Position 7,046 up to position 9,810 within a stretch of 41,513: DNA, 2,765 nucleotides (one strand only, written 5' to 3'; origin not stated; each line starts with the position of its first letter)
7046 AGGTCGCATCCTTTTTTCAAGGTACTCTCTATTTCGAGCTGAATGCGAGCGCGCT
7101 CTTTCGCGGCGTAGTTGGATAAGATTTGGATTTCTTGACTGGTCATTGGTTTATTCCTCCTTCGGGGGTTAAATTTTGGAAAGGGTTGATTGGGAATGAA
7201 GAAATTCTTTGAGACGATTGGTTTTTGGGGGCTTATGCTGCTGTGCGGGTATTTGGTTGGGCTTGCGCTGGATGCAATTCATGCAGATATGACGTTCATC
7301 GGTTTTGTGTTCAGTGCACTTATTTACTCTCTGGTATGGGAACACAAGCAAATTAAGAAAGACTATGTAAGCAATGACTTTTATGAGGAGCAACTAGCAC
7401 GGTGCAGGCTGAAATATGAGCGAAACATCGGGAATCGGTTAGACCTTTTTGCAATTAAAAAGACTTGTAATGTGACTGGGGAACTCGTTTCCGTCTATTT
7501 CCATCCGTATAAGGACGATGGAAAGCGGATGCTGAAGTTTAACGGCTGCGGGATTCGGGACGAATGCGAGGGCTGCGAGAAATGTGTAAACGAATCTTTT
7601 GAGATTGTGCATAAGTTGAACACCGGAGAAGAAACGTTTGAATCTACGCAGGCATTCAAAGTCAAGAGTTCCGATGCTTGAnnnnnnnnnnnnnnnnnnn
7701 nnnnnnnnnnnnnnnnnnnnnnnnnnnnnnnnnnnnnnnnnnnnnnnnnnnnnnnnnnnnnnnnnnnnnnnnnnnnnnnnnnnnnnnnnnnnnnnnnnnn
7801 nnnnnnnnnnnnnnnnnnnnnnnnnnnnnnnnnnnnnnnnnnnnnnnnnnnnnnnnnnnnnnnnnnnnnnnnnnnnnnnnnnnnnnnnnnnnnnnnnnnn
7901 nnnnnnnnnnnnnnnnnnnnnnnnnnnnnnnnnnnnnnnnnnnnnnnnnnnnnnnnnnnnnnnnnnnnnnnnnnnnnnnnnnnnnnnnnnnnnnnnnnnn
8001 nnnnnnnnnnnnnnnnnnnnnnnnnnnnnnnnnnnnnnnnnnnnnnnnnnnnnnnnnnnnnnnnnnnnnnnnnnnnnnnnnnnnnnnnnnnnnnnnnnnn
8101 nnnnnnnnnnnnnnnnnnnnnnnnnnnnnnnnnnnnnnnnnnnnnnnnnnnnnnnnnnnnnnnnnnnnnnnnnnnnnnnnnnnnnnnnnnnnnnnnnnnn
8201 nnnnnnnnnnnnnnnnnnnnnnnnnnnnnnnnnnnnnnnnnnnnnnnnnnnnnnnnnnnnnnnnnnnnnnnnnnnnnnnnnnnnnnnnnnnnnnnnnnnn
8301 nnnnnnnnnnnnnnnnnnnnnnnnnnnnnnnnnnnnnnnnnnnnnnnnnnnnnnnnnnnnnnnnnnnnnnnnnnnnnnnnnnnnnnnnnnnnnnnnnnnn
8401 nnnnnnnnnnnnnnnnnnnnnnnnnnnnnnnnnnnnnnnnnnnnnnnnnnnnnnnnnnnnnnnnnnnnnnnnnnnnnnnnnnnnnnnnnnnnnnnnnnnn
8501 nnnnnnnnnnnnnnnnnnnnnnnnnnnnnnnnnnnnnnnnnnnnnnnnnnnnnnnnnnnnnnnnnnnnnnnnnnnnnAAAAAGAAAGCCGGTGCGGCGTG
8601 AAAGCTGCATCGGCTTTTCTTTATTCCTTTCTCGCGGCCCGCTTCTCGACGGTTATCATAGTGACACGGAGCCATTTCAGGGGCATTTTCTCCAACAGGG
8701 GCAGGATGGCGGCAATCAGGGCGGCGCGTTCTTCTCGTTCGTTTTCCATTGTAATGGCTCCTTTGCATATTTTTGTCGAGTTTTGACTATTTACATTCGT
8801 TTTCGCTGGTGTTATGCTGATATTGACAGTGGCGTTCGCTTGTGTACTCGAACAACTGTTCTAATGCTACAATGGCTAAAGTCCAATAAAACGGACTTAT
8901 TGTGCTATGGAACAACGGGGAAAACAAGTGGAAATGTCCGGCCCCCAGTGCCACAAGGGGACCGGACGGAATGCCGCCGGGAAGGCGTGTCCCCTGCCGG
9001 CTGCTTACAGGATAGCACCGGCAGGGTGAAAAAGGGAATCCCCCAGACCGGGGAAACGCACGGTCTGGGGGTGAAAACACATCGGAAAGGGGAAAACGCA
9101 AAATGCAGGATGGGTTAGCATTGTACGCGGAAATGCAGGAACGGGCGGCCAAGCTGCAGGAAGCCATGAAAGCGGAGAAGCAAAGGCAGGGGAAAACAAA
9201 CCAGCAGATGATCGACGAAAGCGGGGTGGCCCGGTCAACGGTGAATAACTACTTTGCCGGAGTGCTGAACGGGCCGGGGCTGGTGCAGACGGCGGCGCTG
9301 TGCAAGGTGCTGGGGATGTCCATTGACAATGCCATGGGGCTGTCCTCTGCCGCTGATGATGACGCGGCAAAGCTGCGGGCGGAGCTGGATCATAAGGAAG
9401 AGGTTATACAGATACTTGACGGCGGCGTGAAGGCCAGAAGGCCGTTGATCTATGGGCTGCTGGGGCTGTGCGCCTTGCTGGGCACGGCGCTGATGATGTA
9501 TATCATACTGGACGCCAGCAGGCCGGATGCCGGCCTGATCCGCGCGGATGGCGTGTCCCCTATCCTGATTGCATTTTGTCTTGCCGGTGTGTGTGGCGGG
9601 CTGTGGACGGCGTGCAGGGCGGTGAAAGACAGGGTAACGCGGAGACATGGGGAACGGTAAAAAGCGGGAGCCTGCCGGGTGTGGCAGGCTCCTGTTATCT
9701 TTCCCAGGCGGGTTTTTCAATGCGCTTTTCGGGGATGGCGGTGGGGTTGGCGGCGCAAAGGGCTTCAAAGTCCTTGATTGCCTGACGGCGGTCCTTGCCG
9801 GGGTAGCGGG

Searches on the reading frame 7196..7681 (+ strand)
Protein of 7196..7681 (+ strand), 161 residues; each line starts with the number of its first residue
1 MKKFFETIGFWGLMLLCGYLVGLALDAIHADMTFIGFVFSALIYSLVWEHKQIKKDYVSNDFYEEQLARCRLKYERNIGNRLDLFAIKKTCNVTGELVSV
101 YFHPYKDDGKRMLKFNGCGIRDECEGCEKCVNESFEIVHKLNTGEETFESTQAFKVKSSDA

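Call 12: search_protein_families(library=pfam, proteins=[window:7196-7681:+], max_evalue=0.01)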
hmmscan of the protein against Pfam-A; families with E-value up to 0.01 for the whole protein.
window:7196-7681:+ (161 aa): 0 families

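Call 13: search_protein_families(library=phrogs, proteins=[window:7196-7681:+], max_evalue=0.01)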
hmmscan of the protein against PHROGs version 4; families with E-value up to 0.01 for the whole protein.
window:7196-7681:+ (161 aa): 0 families

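Call 19: find_encoding_contigs(protein=window:7196-7681:+, flank=5000, max_places=10)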
Protein window:7196-7681:+ (161 aa): 9 contigs read that carry it; 6 places shown.
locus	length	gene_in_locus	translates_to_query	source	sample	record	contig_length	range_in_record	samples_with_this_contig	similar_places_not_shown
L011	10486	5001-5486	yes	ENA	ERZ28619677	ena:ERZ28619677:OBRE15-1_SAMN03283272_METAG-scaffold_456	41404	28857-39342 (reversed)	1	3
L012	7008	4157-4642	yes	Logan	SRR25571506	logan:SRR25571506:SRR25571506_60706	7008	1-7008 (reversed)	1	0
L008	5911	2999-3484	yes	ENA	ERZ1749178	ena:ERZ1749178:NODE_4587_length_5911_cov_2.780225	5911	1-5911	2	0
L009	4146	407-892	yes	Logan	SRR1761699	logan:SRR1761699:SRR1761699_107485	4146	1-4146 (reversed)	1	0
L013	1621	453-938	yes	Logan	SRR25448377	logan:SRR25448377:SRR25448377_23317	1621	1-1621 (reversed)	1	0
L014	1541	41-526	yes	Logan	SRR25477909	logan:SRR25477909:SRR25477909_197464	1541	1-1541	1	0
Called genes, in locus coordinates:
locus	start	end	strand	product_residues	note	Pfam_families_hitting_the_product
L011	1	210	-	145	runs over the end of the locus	PF01844:HNH, PF13391:HNH_2 (faint)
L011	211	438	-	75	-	PF14090:HTH_39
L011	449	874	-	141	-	PF00436:SSB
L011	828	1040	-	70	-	-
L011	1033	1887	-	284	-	PF12684:DUF3799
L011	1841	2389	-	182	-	-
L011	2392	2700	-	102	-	-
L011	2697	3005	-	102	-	-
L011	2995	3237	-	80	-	-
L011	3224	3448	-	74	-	-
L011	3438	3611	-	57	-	-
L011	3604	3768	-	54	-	-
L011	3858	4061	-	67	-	-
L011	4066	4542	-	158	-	-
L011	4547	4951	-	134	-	-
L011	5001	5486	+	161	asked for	-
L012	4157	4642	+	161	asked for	-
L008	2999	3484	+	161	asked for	-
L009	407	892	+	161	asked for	-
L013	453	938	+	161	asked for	-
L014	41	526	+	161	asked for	-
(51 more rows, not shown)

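Call 21: find_homologous_proteins(query=window:7196-7681:+, max_evalue=0.001)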
Query window:7196-7681:+ (161 aa): 2 proteins with E <= 0.001 among 10 candidates.
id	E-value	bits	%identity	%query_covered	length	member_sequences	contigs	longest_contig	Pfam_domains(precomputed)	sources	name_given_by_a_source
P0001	2.6e-101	354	96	99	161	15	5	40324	-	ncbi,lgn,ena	-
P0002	7.5e-93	327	89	99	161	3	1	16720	-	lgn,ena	-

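Call 22: find_encoding_contigs(protein=P0002, flank=6000, max_places=6)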
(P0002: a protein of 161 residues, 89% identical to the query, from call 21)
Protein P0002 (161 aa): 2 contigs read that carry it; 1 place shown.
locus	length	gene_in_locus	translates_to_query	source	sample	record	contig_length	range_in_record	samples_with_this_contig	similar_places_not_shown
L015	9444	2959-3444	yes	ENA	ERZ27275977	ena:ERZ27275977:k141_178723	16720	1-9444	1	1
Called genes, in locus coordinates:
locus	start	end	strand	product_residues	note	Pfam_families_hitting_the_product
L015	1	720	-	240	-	?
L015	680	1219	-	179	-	-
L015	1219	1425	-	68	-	-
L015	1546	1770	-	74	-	-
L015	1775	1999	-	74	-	-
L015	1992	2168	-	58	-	-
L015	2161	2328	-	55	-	-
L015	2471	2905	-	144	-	-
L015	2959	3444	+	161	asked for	-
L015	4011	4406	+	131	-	PF01381:HTH_3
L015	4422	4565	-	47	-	-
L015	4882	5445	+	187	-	PF01381:HTH_3 (weak)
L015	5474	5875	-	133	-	-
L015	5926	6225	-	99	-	-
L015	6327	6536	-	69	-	-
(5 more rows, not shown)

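Call 23: find_encoding_contigs(protein=P0001, flank=6000, max_places=6)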
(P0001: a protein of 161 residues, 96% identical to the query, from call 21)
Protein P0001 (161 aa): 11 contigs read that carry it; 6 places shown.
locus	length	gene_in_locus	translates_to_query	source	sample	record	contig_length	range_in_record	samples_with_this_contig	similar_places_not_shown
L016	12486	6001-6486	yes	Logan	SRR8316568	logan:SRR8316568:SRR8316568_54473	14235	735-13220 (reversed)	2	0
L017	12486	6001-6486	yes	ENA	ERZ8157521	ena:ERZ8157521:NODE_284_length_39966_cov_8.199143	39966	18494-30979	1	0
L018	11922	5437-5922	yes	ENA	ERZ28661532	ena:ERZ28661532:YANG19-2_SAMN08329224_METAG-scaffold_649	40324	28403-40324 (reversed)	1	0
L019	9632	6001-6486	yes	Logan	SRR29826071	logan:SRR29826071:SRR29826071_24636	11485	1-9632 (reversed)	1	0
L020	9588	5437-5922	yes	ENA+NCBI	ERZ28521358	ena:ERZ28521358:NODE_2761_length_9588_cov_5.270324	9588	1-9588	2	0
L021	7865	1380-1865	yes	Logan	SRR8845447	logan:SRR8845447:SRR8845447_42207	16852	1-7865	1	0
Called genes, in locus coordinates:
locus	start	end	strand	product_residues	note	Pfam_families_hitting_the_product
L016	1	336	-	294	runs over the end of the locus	PF01507:PAPS_reduct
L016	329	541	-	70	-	-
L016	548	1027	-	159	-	PF09889:DUF2116 (faint)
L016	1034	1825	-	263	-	PF19808:DUF6291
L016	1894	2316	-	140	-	PF00436:SSB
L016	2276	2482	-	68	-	-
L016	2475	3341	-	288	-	PF12684:DUF3799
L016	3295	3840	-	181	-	-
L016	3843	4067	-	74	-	-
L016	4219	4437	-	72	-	-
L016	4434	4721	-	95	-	PF01381:HTH_3 (weak)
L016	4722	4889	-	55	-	-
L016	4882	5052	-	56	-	-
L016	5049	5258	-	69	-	-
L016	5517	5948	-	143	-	-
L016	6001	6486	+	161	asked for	-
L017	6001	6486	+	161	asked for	-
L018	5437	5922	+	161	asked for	-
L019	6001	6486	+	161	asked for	-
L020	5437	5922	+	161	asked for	-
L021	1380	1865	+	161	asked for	-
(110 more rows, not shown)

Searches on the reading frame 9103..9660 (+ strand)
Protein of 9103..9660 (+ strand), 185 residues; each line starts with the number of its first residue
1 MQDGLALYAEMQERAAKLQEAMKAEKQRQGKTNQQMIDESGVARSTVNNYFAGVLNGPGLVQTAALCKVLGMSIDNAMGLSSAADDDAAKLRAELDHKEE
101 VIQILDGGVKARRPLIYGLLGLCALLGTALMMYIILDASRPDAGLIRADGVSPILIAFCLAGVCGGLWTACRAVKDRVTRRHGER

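Call 12: search_protein_families(library=pfam, proteins=[window:9103-9660:+], max_evalue=0.01)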
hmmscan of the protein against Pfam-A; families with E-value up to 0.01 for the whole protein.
window:9103-9660:+ (185 aa): 1 family
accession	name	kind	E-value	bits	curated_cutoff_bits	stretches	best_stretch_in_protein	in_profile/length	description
PF01381.28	HTH_3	-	0.0026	18.2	23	1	23-75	2-53/55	Helix-turn-helix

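Call 13: search_protein_families(library=phrogs, proteins=[window:9103-9660:+], max_evalue=0.01)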
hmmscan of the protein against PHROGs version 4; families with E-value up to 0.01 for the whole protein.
window:9103-9660:+ (185 aa): 1 family
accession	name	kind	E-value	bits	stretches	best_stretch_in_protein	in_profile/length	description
phrog_8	-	transcription regulation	6.9e-05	23.4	1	18-83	165-221/346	transcriptional regulator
